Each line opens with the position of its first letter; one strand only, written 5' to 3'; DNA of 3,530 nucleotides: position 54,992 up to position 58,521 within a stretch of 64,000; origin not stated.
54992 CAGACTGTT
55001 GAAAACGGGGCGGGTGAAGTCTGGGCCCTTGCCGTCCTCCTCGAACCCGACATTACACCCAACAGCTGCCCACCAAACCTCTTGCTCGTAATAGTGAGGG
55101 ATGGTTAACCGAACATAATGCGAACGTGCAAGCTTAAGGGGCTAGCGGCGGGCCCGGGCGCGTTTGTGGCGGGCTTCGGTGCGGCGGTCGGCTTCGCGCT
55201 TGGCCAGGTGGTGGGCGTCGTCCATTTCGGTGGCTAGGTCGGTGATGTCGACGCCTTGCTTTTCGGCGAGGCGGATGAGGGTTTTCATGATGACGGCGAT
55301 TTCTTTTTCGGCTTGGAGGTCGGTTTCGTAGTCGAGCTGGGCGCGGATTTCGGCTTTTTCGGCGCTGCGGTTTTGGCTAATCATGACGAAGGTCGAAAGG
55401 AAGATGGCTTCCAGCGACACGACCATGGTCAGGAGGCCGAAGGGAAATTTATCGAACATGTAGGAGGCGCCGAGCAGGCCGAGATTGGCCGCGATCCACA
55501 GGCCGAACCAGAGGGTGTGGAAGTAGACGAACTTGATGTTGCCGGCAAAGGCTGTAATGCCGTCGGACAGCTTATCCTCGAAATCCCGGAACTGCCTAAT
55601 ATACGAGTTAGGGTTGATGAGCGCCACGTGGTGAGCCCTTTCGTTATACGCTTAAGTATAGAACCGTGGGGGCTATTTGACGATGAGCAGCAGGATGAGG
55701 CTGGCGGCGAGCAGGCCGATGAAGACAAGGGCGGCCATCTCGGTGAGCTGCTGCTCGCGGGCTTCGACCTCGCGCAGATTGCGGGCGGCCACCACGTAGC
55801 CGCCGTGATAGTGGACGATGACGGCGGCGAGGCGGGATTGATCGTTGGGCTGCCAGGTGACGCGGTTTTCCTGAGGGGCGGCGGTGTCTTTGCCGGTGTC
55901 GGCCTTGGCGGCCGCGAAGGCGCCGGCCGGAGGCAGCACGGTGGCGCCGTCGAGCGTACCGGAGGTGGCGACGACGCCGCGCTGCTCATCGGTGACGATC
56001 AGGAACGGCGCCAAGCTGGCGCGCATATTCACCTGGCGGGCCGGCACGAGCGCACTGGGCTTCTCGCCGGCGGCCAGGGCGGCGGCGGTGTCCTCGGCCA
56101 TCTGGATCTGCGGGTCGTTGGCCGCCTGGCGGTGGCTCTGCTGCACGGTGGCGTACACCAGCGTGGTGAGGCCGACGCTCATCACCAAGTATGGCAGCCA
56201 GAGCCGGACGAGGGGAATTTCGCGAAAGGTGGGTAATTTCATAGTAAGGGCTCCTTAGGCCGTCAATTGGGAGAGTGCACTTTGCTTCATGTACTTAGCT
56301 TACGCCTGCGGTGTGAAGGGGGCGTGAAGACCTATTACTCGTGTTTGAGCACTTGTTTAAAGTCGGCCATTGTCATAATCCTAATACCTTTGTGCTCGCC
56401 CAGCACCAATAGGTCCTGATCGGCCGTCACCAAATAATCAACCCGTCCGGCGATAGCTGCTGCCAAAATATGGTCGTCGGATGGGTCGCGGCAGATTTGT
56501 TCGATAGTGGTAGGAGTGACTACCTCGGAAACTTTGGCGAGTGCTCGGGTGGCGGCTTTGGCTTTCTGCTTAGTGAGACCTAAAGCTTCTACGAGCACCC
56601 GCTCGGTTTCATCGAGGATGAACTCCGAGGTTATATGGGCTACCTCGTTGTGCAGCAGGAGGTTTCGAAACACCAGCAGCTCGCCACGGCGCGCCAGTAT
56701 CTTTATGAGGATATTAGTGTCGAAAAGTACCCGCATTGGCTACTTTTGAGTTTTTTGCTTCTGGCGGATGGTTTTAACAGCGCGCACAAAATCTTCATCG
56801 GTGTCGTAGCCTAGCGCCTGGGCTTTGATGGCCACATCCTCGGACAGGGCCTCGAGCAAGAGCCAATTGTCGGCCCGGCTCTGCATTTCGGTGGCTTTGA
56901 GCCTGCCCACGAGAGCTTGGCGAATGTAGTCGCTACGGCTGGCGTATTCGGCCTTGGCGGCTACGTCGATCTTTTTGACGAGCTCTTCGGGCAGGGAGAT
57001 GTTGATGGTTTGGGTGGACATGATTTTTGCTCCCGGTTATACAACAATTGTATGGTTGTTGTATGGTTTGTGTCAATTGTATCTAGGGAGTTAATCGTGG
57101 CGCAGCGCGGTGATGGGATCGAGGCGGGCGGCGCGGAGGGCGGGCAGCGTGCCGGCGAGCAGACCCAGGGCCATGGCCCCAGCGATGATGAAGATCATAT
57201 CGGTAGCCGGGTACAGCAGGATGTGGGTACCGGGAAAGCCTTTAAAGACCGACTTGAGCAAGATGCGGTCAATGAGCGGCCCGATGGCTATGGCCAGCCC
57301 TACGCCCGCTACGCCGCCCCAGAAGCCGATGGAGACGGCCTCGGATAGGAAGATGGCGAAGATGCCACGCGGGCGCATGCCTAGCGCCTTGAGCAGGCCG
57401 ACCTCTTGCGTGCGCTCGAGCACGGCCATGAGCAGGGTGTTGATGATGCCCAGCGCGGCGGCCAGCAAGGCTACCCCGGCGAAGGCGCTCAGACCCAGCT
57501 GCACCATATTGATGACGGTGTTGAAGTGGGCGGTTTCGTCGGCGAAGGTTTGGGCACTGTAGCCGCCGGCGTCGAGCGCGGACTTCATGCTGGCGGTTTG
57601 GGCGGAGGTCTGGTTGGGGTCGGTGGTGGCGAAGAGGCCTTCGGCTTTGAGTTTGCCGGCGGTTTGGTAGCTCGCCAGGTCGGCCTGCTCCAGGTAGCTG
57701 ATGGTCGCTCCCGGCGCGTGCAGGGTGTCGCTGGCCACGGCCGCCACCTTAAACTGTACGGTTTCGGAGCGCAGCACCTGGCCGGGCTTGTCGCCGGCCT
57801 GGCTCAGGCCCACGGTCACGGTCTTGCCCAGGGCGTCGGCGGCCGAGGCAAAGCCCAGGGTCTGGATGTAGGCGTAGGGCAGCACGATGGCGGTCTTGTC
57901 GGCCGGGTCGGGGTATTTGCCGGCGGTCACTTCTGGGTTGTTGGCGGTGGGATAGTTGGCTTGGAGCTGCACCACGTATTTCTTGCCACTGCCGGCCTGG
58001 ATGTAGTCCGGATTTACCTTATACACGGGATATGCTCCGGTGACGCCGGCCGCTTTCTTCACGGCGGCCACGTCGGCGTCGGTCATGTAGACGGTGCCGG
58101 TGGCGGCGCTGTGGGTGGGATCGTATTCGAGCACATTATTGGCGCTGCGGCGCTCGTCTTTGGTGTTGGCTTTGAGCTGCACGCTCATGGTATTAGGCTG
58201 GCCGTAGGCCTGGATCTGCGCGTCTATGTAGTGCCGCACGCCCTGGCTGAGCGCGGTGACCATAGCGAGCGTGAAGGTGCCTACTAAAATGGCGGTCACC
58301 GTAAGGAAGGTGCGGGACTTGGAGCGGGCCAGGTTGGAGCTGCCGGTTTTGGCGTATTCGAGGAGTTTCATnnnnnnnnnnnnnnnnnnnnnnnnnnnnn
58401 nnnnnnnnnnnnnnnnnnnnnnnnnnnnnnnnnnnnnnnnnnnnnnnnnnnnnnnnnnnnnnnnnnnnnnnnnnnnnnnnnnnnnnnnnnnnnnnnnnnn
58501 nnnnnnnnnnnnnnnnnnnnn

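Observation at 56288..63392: Candidate regulon of the local two-component system: a conserved direct-repeat box abutting three leaderless operon starts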

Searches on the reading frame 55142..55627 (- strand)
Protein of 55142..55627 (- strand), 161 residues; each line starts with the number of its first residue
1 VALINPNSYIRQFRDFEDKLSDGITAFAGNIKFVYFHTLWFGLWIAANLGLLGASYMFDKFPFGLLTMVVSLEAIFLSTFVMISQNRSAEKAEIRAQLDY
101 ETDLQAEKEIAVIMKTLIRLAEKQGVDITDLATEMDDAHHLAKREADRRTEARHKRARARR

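Call 3: search_protein_families(library=pfam, proteins=[window:55142-55627:-], max_evalue=0.01)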
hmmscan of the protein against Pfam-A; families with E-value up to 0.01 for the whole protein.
window:55142-55627:- (161 aa): 1 family
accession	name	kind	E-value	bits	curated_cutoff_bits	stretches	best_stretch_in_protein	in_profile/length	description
PF06210.16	DUF1003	-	6e-29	100.7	27.4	1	29-127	2-99/103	Protein of unknown function (DUF1003)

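Call 31: search_protein_families(library=ncbifam, proteins=[window:55142-55627:-], max_evalue=0.00001)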
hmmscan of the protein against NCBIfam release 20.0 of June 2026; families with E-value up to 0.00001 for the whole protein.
window:55142-55627:- (161 aa): 0 families

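Call 36: find_related_loci(query=window:55142-55627:-, collection=metagenome_contigs, flank=4000)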
Query window:55142-55627:- (161 aa) in metagenome_contigs; peptide patterns used: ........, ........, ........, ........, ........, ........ (x = any residue, [..] = any of these).
600 stretches matched a pattern (row limit reached: there are more); 579 encode a relative of the query (tblastn E <= 1e-3); the best 80 are kept; 80 distinct loci.
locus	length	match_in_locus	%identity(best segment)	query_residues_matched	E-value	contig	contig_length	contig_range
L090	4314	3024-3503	81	1-160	9e-89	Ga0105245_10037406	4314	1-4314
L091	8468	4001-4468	76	1-156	2e-83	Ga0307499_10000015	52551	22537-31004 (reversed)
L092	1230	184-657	73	1-158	1e-84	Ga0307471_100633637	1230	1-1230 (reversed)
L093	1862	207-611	67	4-138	1e-61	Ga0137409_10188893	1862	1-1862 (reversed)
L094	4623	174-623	61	4-146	4e-58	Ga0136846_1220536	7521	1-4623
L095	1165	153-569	61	4-142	2e-59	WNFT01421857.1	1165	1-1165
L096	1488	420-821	62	1-135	1e-57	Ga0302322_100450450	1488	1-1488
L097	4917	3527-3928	60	3-136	9e-54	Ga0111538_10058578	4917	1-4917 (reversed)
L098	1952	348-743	58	4-135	3e-54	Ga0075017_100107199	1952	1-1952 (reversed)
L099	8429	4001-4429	57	7-145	5e-53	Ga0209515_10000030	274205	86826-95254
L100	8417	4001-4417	60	4-142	4e-55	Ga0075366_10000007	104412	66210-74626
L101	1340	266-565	62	8-107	1e-44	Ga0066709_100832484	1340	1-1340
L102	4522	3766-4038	68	17-107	2e-42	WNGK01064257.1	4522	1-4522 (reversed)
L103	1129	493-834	57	6-114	6e-43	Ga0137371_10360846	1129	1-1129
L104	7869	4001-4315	57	3-107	1e-40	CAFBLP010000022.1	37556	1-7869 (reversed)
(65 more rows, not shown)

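Call 44: search_protein_families(library=pfam, proteins=[L091:1937-3340:+, L090:795-2381:+, L091:4647-5333:+, L091:5432-6763:+, L090:3519-3932:+], max_evalue=0.001)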
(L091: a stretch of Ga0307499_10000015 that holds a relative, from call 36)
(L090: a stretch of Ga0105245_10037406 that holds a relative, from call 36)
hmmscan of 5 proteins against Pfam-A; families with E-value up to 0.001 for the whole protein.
L091:1937-3340:+ (467 aa): 0 families

L090:795-2381:+ (528 aa): 4 families
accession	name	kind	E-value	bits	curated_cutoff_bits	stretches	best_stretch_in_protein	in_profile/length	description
PF00117.34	GATase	-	7e-30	104.6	22.8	1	34-208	5-189/190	Glutamine amidotransferase class-I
PF00958.27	GMP_synt_C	-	9.9e-24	83.7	27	1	436-527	1-92/92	GMP synthase C terminal domain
PF02540.23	NAD_synthase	-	8.6e-08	32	21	1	228-275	11-58/242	NAD synthase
PF00733.27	Asn_synthase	-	0.00054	20.2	21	1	233-287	15-69/354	Asparagine synthase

L091:4647-5333:+ (228 aa): 0 families

L091:5432-6763:+ (443 aa): 2 families
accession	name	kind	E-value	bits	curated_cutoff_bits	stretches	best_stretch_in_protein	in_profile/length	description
PF03583.20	LIP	-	4.4e-19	69.3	23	1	171-274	22-120/286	Secretory lipase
PF00326.27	Peptidase_S9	-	0.00028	20.9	22.6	0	166-243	5-82/213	Prolyl oligopeptidase family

L090:3519-3932:+ (137 aa): 1 family
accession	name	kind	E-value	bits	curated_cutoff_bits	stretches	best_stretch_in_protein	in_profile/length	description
PF00293.34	NUDIX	-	4.8e-11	43.2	21.1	1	10-64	5-60/134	NUDIX domain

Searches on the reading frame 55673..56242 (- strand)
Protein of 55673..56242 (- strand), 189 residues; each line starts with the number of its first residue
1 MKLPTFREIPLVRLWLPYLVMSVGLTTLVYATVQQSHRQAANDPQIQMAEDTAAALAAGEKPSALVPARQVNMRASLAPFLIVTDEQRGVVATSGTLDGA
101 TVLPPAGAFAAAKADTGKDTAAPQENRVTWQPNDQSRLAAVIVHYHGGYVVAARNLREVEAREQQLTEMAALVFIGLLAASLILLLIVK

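Call 3: search_protein_families(library=pfam, proteins=[window:55673-56242:-], max_evalue=0.01)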
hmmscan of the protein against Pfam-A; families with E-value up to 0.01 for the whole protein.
window:55673-56242:- (189 aa): 0 families

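Call 31: search_protein_families(library=ncbifam, proteins=[window:55673-56242:-], max_evalue=0.00001)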
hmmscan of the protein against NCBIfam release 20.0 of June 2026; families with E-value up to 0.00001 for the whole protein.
window:55673-56242:- (189 aa): 0 families

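Call 75: find_homologous_proteins(query=window:55673-56242:-, max_evalue=0.00001)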
Query window:55673-56242:- (189 aa): 2409 proteins with E <= 0.00001 among 4454 candidates; the best 120 are listed.
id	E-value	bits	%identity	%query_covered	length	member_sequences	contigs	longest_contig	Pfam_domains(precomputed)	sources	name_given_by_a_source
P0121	7.3e-114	395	100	100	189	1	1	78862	-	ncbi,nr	ncbi:MAG: hypothetical protein JWN01_479 [Patescibacteria group bacterium]|nr:hypothetical protein [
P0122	2.9e-70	254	68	97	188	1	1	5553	-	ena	-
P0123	5.5e-70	253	64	92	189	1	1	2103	-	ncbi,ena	-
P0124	2.6e-65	237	60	92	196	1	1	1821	-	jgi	jgi:hypothetical protein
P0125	4.4e-57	211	60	92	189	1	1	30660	-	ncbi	-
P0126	1.2e-56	209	59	86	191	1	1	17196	-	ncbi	-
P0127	6.2e-54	200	61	88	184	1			-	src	-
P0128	9.1e-52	193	57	87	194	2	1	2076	-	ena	-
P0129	1.0e-51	193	54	93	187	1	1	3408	-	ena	-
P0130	1.9e-51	192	60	85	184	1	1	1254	-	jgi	jgi:hypothetical protein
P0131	4.5e-50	188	55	92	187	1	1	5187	-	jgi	jgi:hypothetical protein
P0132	4.7e-50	188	55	98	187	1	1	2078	-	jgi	jgi:hypothetical protein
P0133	1.5e-49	186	58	82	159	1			-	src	-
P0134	2.9e-48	182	59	87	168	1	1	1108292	-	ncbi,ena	-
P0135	1.9e-46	176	57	90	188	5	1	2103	-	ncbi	-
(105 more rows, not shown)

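Call 76: find_encoding_contigs(protein=P0122, flank=6000, max_places=1)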
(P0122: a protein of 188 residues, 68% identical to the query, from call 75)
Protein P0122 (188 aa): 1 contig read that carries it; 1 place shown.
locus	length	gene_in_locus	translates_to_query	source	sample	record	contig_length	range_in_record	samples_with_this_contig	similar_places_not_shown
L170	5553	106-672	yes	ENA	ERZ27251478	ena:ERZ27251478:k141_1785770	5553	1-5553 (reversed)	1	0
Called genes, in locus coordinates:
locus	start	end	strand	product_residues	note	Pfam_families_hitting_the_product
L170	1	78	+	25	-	?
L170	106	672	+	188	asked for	-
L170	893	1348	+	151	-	PF06210:DUF1003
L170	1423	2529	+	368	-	PF13091:PLDc_2, PF00614:PLDc (faint), PF13091:PLDc_2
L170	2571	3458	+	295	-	PF00483:NTP_transferase, PF12804:NTP_transf_3 (weak)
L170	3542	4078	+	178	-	-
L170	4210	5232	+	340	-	PF00389:2-Hacid_dh, PF02826:2-Hacid_dh_C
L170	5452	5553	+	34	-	?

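Call 77: find_encoding_contigs(protein=P0125, flank=8000, max_places=1)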
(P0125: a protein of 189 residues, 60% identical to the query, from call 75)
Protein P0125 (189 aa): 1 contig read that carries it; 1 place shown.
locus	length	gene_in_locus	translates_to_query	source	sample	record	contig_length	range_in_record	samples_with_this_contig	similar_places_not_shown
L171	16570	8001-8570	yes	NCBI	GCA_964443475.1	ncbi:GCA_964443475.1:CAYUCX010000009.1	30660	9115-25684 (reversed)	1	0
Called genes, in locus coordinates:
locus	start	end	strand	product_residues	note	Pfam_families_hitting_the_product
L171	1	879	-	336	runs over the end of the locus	PF00487:FA_desaturase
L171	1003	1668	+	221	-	PF01182:Glucosamine_iso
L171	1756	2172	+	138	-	PF01475:FUR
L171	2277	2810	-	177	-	-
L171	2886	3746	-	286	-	PF20257:SAM_HAT_C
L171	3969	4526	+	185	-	PF01625:PMSR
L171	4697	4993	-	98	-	-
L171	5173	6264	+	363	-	PF00117:GATase (faint), PF02540:NAD_synthase (weak), PF00958:GMP_synt_C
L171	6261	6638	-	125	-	PF00989:PAS, PF13188:PAS_8 (weak), PF08448:PAS_4 (weak), PF13426:PAS_9, PF08447:PAS_3 (weak)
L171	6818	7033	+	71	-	PF04070:DUF378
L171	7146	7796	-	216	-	-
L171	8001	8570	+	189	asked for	-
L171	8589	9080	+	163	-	PF06210:DUF1003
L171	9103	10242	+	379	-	PF13091:PLDc_2, PF00614:PLDc (faint), PF13091:PLDc_2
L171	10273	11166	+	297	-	PF00483:NTP_transferase, PF12804:NTP_transf_3 (weak)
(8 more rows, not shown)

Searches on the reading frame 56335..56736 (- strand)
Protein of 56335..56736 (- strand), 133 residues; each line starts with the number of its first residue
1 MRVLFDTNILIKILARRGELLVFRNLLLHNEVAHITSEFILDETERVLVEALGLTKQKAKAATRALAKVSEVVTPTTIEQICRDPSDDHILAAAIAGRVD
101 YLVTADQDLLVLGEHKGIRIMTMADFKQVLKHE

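Call 3: search_protein_families(library=pfam, proteins=[window:56335-56736:-], max_evalue=0.01)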
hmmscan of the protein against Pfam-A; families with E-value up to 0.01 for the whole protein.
window:56335-56736:- (133 aa): 5 families
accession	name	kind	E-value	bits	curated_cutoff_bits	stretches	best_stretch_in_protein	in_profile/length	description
PF13470.12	PIN_3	-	9.3e-18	65.6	27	1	2-107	1-114/115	PIN domain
PF01850.27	PIN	-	0.00029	21.9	23.6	1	3-109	1-114/120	PIN domain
PF18477.7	PIN_9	-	0.00042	20.9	26.3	1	3-122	1-112/116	PIN like domain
PF16289.11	PIN_12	-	0.0011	19.8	32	1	3-69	1-70/172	PIN domain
PF10130.15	PIN_2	-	0.0083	16.8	22.4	0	6-113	3-119/133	PIN domain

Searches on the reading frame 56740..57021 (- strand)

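Call 3: search_protein_families(library=pfam, proteins=[window:56740-57021:-], max_evalue=0.01)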
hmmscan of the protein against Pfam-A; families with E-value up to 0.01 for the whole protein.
window:56740-57021:- (93 aa): 5 families
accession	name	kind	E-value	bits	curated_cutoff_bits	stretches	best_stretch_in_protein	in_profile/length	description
PF01402.27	RHH_1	-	1.3e-07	31.7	20.5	1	6-37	2-33/39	Ribbon-helix-helix protein, copG family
PF15919.11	HicB_lk_antitox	-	8.9e-06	26.3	27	1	3-36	89-122/123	HicB_like antitoxin of bacterial toxin-antitoxin system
PF07878.17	RHH_5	-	0.0022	18.1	26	0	6-30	4-28/43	CopG-like RHH_1 or ribbon-helix-helix domain, RHH_5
PF12441.14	CopG_antitoxin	-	0.0045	18.2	28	0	2-37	41-76/79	CopG antitoxin of type II toxin-antitoxin system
PF10978.13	DUF2785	-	0.0051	17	25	1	40-91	80-131/174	Protein of unknown function (DUF2785)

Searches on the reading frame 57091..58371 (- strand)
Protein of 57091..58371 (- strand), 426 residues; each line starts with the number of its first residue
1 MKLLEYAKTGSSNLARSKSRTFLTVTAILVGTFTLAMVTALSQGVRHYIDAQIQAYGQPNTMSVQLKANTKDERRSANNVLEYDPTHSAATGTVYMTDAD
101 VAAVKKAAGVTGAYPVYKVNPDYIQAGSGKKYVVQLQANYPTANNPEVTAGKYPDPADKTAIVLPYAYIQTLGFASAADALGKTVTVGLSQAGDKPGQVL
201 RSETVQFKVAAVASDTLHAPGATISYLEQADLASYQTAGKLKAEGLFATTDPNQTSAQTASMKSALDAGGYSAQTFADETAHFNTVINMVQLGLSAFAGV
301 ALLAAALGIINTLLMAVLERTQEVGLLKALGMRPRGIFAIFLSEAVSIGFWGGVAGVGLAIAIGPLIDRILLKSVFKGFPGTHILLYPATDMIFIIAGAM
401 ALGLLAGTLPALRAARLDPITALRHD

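Call 3: search_protein_families(library=pfam, proteins=[window:57091-58371:-], max_evalue=0.01)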
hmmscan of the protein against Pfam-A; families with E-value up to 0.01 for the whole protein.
window:57091-58371:- (426 aa): 2 families
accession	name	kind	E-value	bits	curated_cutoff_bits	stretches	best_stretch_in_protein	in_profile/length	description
PF02687.27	FtsX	-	2.1e-20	73.4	25.5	1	296-419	2-120/120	FtsX-like permease C-terminal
PF12704.14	MacB_PCD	-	2e-13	51.5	27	1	21-259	1-200/207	MacB-like periplasmic core domain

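Call 31: search_protein_families(library=ncbifam, proteins=[window:57091-58371:-], max_evalue=0.00001)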
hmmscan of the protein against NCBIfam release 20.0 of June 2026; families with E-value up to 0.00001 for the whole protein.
window:57091-58371:- (426 aa): 9 families
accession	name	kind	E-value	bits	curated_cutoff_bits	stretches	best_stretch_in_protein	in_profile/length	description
TIGR02212.1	lolCE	equivalog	3.2e-24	85.6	362.45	1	182-425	160-410/411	lipoprotein-releasing ABC transporter permease subunit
TIGR03434.1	ADOP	subfamily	2.2e-18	65.8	622.3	1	271-426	658-803/803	ADOP family duplicated permease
NF007826.0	PRK10535.1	equivalog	2.2e-17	62.6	966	1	288-424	519-646/648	macrolide ABC transporter ATP-binding protein/permease MacB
NF008076.0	PRK10814.1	exception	1.4e-09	37.5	473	1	288-425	265-398/399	lipoprotein-releasing ABC transporter permease subunit LolC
NF008357.0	PRK11146.1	exception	4.6e-09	35.6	439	1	304-423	282-411/414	lipoprotein-releasing ABC transporter permease subunit LolE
TIGR02213.1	lolE_release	exception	5.3e-09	35.4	540.35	1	280-423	255-408/411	lipoprotein-releasing ABC transporter permease subunit LolE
NF038347.1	FtsX_Gpos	exception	8.9e-08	31.8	225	1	248-410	127-286/296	permease-like cell division protein FtsX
NF038346.1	FtsX_actino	exception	3.4e-07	29.9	250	1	232-411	122-298/308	permease-like cell division protein FtsX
TIGR00439.2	FtsX_Gneg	equivalog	5e-06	25.9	255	1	281-410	157-286/292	permease-like cell division protein FtsX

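Call 33: search_solved_structures(query=window:57091-58371:-, max_evalue=0.00001)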
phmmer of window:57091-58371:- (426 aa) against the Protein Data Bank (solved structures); distinct sequences matched with E-value up to 0.00001: 13.
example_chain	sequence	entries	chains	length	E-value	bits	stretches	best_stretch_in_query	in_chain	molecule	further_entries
9o9x_C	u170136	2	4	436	1e-21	80.8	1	178-425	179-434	ABC transporter permease YtrF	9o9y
5gko_A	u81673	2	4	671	2.7e-19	72.8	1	289-424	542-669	Macrolide export ATP-binding/permease protein MacB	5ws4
5lil_A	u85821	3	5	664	2.8e-18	69.5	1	285-424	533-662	Macrolide export ATP-binding/permease protein MacB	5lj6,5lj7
5xu1_M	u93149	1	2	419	5.9e-16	61.8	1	266-426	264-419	ABC transporter permeae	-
5nik_J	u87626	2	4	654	5.6e-15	58.6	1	288-424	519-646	Macrolide export ATP-binding/permease protein MacB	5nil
9w37_A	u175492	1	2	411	1.8e-10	43.8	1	184-426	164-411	LolF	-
9w35_A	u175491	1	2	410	4.3e-10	42.5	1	184-425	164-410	LolF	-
7arh_C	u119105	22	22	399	1e-09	41.3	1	284-425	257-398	Lipoprotein-releasing ABC transporter permease subunit LolC | Lipo-releasing system transmembrane protein lolC | Lipoprotein-releasing system transmembrane prot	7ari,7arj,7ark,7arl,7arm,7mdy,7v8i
9w2w_A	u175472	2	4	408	6.1e-09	38.8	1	184-423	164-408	LolF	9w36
7mdx_A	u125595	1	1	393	9.5e-08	34.8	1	284-419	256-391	Lipoprotein-releasing system transmembrane protein LolC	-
7arh_E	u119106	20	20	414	2.5e-07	33.4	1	301-423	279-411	Lipoprotein-releasing system transmembrane protein LolE | Lipoprotein transporter subunit LolE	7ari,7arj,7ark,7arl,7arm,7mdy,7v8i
9rli_E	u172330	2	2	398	2.6e-07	33.4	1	300-423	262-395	Lipoprotein-releasing system transmembrane protein LolE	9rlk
7mdx_B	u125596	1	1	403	7.3e-07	31.9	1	301-419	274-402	Lipoprotein-releasing system transmembrane protein LolE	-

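Call 73: search_solved_structures(query=window:57091-58371:-, max_evalue=10)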
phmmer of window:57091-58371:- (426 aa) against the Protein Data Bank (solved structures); distinct sequences matched with E-value up to 10: 16.
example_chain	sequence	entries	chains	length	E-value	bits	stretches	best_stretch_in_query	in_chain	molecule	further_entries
9o9x_C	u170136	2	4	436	1e-21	80.8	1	178-425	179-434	ABC transporter permease YtrF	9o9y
5gko_A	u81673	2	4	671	2.7e-19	72.8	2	289-424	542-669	Macrolide export ATP-binding/permease protein MacB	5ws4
5lil_A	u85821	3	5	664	2.8e-18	69.5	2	285-424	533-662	Macrolide export ATP-binding/permease protein MacB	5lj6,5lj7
5xu1_M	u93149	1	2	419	5.9e-16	61.8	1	266-426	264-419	ABC transporter permeae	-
5nik_J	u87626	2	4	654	5.6e-15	58.6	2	288-424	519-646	Macrolide export ATP-binding/permease protein MacB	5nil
9w37_A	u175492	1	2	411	1.8e-10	43.8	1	184-426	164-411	LolF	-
9w35_A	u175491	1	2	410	4.3e-10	42.5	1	184-425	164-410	LolF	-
7arh_C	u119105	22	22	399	1e-09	41.3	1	284-425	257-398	Lipoprotein-releasing ABC transporter permease subunit LolC | Lipo-releasing system transmembrane protein lolC | Lipoprotein-releasing system transmembrane prot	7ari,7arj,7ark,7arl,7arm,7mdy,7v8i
9w2w_A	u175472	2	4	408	6.1e-09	38.8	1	184-423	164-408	LolF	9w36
7mdx_A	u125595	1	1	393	9.5e-08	34.8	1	284-419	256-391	Lipoprotein-releasing system transmembrane protein LolC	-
7arh_E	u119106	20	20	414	2.5e-07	33.4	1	301-423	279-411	Lipoprotein-releasing system transmembrane protein LolE | Lipoprotein transporter subunit LolE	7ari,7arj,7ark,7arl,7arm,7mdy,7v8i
9rli_E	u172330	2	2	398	2.6e-07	33.4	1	300-423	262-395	Lipoprotein-releasing system transmembrane protein LolE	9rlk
7mdx_B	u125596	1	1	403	7.3e-07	31.9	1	301-419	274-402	Lipoprotein-releasing system transmembrane protein LolE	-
7tcg_A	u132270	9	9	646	0.0033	19.9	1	276-375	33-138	Bacitracin export permease protein BceB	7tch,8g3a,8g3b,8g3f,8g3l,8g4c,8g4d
7w78_B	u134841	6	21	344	4.7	9.5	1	302-423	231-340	Putative ABC transport system integral membrane protein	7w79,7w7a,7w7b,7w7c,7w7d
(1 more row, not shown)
